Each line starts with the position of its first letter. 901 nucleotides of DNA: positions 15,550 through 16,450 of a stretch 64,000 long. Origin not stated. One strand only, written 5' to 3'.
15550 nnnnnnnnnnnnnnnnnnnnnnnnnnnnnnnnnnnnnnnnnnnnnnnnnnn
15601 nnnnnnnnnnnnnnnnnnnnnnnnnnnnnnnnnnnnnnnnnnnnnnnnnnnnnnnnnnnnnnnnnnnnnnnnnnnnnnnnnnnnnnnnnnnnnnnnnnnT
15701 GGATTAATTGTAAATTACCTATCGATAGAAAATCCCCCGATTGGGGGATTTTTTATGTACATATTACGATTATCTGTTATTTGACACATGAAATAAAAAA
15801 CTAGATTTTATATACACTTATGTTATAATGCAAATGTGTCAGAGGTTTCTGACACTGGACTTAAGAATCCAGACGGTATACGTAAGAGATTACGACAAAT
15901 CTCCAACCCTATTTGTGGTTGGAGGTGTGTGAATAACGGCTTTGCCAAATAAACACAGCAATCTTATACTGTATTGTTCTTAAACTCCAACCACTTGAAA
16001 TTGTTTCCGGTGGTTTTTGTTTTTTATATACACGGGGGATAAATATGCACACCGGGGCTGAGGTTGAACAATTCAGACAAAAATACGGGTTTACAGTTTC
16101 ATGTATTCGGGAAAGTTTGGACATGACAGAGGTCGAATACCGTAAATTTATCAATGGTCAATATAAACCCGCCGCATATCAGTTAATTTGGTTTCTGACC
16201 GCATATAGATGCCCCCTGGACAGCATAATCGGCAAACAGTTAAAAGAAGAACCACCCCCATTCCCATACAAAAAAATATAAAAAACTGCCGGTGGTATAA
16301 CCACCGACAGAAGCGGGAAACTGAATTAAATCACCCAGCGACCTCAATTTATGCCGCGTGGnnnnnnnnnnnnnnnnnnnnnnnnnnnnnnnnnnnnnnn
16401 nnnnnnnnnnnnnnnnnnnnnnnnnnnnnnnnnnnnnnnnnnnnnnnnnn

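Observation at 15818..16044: Leader C2: second HTH-gene leader sharing promoter string and P1/X'/X2 design with C1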

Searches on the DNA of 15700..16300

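Call 7: search_rna_families(source=window, start=15700, end=16300, threshold=evalue, max_evalue=10, show_alignments=3)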
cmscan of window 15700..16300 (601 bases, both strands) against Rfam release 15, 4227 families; matches with E-value up to 10: 14.
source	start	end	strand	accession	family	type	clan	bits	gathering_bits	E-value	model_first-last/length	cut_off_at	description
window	15724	15777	-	RF01859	Phe_leader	Cis-reg; leader;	-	22.5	55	0.25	1-125/125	no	Phenylalanine leader peptide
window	15721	15813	-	RF02053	STnc430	Gene; sRNA;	-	22.3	47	0.4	1-162/162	no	Enterobacterial sRNA STnc430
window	15726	15816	-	RF02379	csRNA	Gene; sRNA;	-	22.1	57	1.9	1-93/93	no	Cia-dependent small RNA csRNA1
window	15726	15836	-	RF02452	ncr1575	Gene; sRNA;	-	21.9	60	0.92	1-212/212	no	Bacillus sRNA ncr1575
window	15706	15757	+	RF01859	Phe_leader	Cis-reg; leader;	-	18.8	55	1.6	1-125/125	no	Phenylalanine leader peptide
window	15725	15921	-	RF02515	AfaR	Gene; sRNA;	-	17.8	100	1.1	1-234/234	no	AfaR small RNA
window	15759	15793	+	RF02700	HtrA_thermometer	Cis-reg; thermoregulator;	-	17.8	52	1.6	1-46/46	no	HtrA 5' UTR thermometer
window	15700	15756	+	RF00106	RNAI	Gene; antisense;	-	17.6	47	0.97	43-102/102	5'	RNAI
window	15702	15772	+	RF03545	Flavi_ISFV_CRE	Cis-reg;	-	16.9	41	6.4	18-89/89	no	Insect-specific Flavivirus 3' UTR cis-acting replication element (CRE)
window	15782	15842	+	RF03336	mir-1322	Gene; miRNA;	-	16.8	70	2.4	1-69/69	no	mir-1322 microRNA precursor family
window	15702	15783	+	RF01770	rimP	Cis-reg; leader;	-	15.4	47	9.8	1-102/102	no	Gammaprotebacteria rimP leader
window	15702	15850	+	RF02415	rliG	Gene; sRNA;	-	13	55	3.3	1-267/267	no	Listeria sRNA rliG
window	16109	16120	-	RF01792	eiav_FSE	Cis-reg; frameshift_element;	-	11.6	40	5.7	1-35/35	no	ribosomal frameshift site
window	15700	15760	+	RF02076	STnc100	Gene; sRNA;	-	10.7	47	9.4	146-206/206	5'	Gammaproteobacterial sRNA STnc100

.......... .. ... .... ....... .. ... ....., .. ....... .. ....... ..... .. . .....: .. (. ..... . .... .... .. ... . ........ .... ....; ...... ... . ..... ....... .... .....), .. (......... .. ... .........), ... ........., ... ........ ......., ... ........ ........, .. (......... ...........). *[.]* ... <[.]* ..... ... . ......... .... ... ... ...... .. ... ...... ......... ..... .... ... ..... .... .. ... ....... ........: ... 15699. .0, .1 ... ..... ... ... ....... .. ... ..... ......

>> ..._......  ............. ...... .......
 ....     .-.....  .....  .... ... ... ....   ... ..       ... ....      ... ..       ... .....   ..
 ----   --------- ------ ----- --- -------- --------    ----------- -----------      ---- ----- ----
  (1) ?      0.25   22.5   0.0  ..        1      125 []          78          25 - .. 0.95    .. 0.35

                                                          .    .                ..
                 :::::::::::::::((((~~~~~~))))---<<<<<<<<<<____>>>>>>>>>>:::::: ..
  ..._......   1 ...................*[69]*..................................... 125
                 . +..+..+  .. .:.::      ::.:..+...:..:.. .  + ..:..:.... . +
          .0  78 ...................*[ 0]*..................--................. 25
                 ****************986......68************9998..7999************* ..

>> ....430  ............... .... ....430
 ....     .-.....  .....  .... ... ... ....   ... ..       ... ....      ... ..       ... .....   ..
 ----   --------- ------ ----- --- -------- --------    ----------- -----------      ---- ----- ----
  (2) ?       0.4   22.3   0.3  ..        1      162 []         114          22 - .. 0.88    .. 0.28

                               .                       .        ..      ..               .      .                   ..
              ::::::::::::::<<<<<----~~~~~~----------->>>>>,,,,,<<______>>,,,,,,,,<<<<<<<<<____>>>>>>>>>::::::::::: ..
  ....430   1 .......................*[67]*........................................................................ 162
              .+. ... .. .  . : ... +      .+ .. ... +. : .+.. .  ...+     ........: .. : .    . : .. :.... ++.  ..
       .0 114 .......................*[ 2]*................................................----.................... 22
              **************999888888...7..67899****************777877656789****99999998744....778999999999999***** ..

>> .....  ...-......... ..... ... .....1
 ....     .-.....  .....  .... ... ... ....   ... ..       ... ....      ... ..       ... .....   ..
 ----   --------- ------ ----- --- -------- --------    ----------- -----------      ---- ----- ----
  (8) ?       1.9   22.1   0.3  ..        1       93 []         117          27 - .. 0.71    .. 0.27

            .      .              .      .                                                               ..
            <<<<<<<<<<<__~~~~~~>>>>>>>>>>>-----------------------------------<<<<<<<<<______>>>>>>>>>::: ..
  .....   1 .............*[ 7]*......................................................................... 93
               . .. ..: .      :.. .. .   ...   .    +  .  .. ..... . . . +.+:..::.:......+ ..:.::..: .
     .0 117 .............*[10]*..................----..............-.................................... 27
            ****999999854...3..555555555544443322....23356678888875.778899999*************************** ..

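Call 78: search_rna_families(source=window, start=15905, end=16015, threshold=evalue, max_evalue=10, show_alignments=3)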
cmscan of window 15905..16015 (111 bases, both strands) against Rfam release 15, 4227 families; matches with E-value up to 10: 2.
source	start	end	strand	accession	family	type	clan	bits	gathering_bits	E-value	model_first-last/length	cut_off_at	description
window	15919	15947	-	RF02448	SpR20_sRNA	Gene; sRNA;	-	11.3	45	3.4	1-45/45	no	Streptococcus sRNA SpR20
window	15974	16015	-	RF00656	mir-205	Gene; miRNA;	-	11.2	55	3.7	15-75/75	5'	mir-205 microRNA precursor family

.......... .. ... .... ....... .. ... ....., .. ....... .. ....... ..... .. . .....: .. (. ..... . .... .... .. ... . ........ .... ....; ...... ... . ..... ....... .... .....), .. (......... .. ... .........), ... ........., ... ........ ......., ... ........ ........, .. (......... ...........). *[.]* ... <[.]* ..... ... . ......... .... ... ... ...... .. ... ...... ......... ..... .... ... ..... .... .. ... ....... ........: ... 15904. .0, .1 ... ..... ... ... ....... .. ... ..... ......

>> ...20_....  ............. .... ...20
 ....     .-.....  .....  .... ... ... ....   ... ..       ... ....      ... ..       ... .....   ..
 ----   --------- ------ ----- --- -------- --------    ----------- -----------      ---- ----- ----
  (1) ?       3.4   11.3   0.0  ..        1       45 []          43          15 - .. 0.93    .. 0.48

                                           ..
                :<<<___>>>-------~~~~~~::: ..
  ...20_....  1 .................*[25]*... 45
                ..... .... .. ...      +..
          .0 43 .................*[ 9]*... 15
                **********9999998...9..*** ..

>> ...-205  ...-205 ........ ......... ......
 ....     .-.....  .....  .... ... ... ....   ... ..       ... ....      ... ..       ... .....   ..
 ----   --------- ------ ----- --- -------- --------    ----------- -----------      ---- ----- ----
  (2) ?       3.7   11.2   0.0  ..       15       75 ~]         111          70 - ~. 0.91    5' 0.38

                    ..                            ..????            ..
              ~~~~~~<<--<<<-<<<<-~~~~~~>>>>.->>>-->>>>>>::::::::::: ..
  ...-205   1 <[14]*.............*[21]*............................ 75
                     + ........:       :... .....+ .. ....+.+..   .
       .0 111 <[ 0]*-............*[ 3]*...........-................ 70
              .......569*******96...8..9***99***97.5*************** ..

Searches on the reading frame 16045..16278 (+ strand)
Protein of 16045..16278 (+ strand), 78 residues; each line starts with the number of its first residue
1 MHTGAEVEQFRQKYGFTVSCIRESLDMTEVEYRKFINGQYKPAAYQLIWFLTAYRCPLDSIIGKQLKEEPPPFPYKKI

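Call 43: search_protein_families(library=pfam, max_evalue=0.1, proteins=[window:16045-16278:+])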
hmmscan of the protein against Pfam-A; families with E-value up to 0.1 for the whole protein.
seq(78 aa): 0 families

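Call 45: search_solved_structures(query=A5, max_evalue=10)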
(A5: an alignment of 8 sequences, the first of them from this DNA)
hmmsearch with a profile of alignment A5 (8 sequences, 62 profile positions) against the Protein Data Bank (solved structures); distinct sequences matched with E-value up to 10: 4.
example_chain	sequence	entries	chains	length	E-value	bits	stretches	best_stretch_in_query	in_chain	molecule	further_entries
5v5t_A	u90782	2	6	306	0.0053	19.7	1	3-45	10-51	Conserved domain protein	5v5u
9lth_A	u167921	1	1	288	0.21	14.5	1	1-55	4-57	Transcriptional regulator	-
2eqq_A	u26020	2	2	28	0.24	14.4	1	30-48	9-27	Growth-blocking peptide, long form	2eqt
8eov_A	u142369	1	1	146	0.36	13.8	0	24-59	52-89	C2HR1_4r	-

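Call 46: search_protein_families(library=pfam, alignment_id=A5, max_evalue=1)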
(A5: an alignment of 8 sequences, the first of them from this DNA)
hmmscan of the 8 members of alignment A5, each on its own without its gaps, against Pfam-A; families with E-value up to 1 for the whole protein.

A. member 1, seq(78 aa): 1 family
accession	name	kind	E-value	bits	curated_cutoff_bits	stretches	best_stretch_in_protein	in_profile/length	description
PF13560.12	HTH_31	-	0.12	13.1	27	1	4-58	3-58/64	Helix-turn-helix domain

B. families by the number of members that match (of 8 scanned): 3 families
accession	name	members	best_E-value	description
PF13560.12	HTH_31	2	0.068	Helix-turn-helix domain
PF01381.28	HTH_3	1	0.04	Helix-turn-helix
PF04539.22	Sigma70_r3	1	0.05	Sigma-70 region 3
